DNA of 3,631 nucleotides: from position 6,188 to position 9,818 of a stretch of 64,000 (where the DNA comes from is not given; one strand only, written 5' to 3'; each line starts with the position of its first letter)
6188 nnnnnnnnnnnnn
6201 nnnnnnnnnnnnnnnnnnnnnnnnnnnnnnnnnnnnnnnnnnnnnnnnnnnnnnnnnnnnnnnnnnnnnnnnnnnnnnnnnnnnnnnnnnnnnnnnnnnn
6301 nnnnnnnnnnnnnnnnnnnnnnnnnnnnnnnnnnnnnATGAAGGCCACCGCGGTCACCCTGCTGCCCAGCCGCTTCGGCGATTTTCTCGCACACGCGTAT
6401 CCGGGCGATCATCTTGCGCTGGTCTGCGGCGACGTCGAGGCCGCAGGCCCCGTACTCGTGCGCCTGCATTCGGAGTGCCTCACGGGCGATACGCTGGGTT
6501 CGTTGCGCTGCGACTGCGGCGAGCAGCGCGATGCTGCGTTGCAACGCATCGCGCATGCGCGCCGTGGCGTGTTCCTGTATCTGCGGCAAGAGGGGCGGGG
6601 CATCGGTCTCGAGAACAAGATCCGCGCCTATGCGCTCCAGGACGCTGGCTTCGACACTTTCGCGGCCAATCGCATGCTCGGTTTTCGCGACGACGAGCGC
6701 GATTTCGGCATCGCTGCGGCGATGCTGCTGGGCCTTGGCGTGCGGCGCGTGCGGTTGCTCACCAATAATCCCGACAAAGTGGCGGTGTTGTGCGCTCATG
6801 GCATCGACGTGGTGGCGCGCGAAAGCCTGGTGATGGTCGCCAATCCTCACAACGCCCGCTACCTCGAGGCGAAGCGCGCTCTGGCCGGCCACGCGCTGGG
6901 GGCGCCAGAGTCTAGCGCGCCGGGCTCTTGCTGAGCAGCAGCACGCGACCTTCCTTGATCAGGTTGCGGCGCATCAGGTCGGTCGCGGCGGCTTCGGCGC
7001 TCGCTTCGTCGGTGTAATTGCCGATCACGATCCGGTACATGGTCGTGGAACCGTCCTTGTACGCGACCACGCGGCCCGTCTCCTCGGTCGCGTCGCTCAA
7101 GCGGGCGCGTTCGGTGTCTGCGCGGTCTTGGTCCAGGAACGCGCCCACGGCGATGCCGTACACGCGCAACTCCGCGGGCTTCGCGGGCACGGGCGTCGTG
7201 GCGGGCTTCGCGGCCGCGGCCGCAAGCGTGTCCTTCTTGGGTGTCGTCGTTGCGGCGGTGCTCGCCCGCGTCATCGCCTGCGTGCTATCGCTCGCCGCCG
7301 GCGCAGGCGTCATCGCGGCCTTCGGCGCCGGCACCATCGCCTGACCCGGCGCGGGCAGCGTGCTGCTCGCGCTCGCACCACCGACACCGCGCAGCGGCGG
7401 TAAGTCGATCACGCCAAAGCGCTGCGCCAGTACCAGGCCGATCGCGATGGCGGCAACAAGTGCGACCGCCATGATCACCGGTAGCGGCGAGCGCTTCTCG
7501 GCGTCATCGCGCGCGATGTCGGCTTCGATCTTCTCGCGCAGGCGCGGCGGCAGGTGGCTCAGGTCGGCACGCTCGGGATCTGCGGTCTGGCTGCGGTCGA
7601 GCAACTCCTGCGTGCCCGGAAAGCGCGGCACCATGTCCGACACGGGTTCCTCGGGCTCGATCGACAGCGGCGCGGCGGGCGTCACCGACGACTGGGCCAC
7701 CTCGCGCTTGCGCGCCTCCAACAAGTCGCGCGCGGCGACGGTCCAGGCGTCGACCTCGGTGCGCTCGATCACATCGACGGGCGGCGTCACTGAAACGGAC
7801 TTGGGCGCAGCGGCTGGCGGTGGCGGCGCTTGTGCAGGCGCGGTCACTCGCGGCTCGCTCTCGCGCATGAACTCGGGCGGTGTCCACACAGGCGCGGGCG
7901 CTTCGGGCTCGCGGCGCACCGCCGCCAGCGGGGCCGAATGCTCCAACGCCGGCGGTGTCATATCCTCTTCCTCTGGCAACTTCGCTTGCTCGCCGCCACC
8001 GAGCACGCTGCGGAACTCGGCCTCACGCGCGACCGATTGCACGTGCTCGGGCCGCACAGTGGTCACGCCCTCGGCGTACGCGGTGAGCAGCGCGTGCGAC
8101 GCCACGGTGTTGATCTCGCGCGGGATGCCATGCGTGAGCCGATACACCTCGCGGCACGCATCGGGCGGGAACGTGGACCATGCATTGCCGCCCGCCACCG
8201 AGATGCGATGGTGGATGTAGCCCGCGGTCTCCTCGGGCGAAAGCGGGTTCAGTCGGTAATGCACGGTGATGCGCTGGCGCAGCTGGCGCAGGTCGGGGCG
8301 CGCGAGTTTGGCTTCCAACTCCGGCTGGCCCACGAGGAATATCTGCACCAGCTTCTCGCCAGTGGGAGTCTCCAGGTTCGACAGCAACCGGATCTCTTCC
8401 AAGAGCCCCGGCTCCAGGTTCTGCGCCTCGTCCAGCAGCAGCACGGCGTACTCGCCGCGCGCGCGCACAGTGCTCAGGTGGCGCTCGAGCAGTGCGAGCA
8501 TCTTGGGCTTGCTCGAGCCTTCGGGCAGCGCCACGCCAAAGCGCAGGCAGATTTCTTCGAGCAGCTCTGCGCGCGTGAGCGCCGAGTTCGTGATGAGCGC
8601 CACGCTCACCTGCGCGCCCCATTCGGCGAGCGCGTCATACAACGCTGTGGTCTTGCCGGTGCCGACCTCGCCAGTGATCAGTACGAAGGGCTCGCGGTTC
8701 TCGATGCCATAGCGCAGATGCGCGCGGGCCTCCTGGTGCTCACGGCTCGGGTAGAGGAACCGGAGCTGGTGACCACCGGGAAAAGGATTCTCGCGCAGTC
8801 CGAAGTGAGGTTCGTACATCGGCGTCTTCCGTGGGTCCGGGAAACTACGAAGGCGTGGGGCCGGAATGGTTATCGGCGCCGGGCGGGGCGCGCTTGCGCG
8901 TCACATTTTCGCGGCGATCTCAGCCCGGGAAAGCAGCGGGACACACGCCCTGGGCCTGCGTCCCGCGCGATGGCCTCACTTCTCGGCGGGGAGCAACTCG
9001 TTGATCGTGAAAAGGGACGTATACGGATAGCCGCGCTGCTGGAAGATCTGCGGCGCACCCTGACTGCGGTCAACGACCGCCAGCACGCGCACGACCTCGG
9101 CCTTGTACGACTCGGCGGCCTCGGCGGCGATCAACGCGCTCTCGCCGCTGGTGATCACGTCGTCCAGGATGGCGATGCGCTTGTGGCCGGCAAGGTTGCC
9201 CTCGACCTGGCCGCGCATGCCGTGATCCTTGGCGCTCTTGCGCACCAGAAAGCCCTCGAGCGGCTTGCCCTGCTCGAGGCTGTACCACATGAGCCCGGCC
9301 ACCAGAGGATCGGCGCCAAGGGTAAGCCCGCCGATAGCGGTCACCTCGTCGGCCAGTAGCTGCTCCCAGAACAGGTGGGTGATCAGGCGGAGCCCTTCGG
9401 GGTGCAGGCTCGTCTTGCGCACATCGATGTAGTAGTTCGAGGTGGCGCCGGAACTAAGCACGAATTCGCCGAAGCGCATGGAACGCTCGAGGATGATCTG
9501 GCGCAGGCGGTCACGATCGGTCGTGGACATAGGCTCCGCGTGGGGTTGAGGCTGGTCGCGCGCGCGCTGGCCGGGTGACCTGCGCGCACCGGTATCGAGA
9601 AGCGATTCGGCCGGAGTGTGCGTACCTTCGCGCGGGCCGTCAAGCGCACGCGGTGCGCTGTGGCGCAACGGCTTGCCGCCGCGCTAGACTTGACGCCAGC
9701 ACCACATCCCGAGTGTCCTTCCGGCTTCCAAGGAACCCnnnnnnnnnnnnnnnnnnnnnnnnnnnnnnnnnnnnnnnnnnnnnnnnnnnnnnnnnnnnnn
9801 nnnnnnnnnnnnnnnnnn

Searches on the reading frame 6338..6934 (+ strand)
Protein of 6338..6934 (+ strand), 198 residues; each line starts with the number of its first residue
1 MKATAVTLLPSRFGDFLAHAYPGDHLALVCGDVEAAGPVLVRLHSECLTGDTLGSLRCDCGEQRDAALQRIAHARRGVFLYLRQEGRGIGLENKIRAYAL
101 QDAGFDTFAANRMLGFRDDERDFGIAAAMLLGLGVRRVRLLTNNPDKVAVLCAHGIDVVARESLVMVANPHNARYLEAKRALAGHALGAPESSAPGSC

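Call 6: search_protein_families(library=pfam, proteins=[window:6338-6934:+], max_evalue=0.01)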
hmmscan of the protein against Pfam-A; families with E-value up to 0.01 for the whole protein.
window:6338-6934:+ (198 aa): 1 family
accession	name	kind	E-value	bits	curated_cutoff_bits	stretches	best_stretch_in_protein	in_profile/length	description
PF00925.25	GTP_cyclohydro2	-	2e-59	200.3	23.3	1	7-161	6-163/165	GTP cyclohydrolase II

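Call 15: find_related_loci(query=window:6338-6934:+, collection=genome_contigs, flank=10000)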
Query window:6338-6934:+ (198 aa) in genome_contigs; peptide patterns used: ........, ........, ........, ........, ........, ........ (x = any residue, [..] = any of these).
600 stretches matched a pattern (row limit reached: there are more); 538 encode a relative of the query (tblastn E <= 1e-3); the best 80 are kept; 80 distinct loci.
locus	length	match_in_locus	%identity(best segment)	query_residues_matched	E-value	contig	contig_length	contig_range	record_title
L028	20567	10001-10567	61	9-193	2e-64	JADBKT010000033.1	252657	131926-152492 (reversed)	MAG: Hydrogenibacillus sp. isolate Bu13 bin.13_contig33, whole genome shotgun sequence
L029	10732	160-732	57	4-190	1e-63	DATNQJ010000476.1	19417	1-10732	MAG TPA_asm: Stenomitos sp. isolate SMAG_U16504 k141_78723, whole genome shotgun sequence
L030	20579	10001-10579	55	7-193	8e-63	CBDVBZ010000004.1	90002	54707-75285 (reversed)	MAG TPA_asm: uncultured bacterium isolate SRR22302364_binner13_Refined_9 genome assembly, contig: ERZ25073603.10, whole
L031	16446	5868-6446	54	1-189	1e-62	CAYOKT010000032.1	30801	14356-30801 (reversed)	MAG TPA_asm: uncultured bacterium isolate SRP338002_co1_120 genome assembly, contig: NODE_1358_length_30801_cov_66.67260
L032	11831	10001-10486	63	24-185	2e-62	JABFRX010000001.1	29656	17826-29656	MAG: Alphaproteobacteria bacterium isolate S-RSF-IL-04 seq_300, whole genome shotgun sequence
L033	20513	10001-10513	62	16-187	8e-62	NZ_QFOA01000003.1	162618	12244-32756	MAG: Sphingobium sp. isolate S2_012_000_R2_84 S2_012_000_R2_scaffold_72, whole genome shotgun sequence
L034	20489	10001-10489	62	24-187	9e-62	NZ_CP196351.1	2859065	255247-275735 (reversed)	Parasphingorhabdus sp. DH2-15 chromosome, complete genome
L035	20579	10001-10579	52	9-196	6e-62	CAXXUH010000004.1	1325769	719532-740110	MAG: Dehalococcoidia bacterium isolate 8dfcd61c-6008-4d0e-aef3-db511af9be87 genome assembly, contig: contig_4, whole gen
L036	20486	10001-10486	61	24-185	6e-61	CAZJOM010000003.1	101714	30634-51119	MAG TPA_asm: uncultured Flavobacteriaceae bacterium isolate binchicken_co199_69 genome assembly, contig: NODE_269_length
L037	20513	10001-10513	62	16-187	2e-61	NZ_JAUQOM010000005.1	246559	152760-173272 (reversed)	Sphingobium cyanobacteriorum strain HBC34 contig5, whole genome shotgun sequence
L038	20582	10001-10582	53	9-197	4e-61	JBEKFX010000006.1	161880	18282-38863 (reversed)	MAG: Polyangiaceae bacterium isolate SPRUCE 23 SPRUCE_23_6, whole genome shotgun sequence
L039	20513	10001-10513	62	16-187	7e-61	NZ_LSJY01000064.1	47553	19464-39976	Sphingobium sp. CCH11-B1 CCH11-B1_contig65, whole genome shotgun sequence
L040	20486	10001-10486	60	24-185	2e-60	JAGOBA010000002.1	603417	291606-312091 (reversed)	MAG: Alphaproteobacteria bacterium isolate Go_Eff_bin_200 Go_Eff_2_length_603417_cov_9.928902, whole genome shotgun sequ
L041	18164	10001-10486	62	24-185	2e-60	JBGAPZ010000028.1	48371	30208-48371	MAG: Micropepsaceae bacterium isolate MAG_AAO_H10.59 AAOH10-59_opera_contig_2938, whole genome shotgun sequence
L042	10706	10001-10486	63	24-187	4e-60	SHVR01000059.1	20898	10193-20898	MAG: Alphaproteobacteria bacterium isolate Baikal-deep-G43 BACOMB-C12106, whole genome shotgun sequence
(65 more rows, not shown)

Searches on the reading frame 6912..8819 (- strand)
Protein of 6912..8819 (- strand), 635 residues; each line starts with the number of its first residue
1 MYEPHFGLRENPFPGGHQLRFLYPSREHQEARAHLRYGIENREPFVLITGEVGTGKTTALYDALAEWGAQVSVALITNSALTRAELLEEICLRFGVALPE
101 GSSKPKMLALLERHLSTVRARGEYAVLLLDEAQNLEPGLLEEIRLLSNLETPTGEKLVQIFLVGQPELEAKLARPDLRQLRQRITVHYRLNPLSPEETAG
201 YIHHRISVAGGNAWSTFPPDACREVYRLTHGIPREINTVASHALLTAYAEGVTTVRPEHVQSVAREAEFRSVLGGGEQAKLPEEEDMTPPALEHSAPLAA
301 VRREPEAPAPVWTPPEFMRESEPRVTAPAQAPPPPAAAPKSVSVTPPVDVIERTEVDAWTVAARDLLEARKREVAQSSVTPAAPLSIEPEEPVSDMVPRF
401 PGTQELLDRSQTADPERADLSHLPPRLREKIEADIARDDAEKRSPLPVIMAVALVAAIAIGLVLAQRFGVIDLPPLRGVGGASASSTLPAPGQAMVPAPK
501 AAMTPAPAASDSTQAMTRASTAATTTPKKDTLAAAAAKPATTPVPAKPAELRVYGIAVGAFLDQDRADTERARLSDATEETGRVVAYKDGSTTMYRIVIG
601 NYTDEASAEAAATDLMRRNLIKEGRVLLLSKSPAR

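Call 6: search_protein_families(library=pfam, proteins=[window:6912-8819:-], max_evalue=0.01)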
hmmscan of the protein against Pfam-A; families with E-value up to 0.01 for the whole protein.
window:6912-8819:- (635 aa): 10 families
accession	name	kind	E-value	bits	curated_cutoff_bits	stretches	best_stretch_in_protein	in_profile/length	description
PF13401.12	AAA_22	-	2.2e-24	86.7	27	1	42-172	4-130/130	AAA domain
PF05036.18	SPOR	-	2.2e-08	34.7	21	1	554-616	5-65/76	SPOR domain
PF13191.12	AAA_16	-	1.2e-06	29.5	32.6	1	26-152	5-161/167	AAA ATPase domain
PF25199.1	nSTAND_NTPase5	-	0.00073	19.8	34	1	40-91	38-91/145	Novel STAND NTPase 5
PF19170.5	DUF5852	-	0.00075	19.8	25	1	451-550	16-113/187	Family of unknown function (DUF5852)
PF09848.15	SLFN-g3_helicase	-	0.003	17.3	24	1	46-136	4-92/354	Schlafen group 3, DNA/RNA helicase domain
PF02492.25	cobW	-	0.005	16.9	20.7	1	45-80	2-37/180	CobW/HypB/UreG, nucleotide-binding domain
PF00437.27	T2SSE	-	0.0053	15.9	24.9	1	30-65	129-164/370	Type II/IV secretion system protein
PF13245.12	AAA_19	-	0.0073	16.9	25.1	0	42-164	10-124/134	AAA domain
PF12775.13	AAA_7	-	0.0082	16.1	25.8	0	33-90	24-81/181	P-loop containing dynein motor region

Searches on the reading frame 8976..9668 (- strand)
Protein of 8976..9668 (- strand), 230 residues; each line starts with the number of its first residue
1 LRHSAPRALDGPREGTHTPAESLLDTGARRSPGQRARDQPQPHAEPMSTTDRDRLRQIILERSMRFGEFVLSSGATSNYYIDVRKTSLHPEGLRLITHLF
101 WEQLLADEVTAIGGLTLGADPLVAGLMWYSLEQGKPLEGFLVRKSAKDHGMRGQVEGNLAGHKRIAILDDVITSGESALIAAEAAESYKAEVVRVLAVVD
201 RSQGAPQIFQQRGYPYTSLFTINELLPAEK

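Call 27: search_protein_families(library=pfam, proteins=[window:8976-9668:-], max_evalue=0.001)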
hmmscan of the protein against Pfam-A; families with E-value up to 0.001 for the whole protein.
window:8976-9668:- (230 aa): 1 family
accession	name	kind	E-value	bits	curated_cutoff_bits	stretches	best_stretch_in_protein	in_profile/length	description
PF00156.33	Pribosyltran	-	0.00038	20.2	26.3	1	135-205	53-130/158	Phosphoribosyl transferase domain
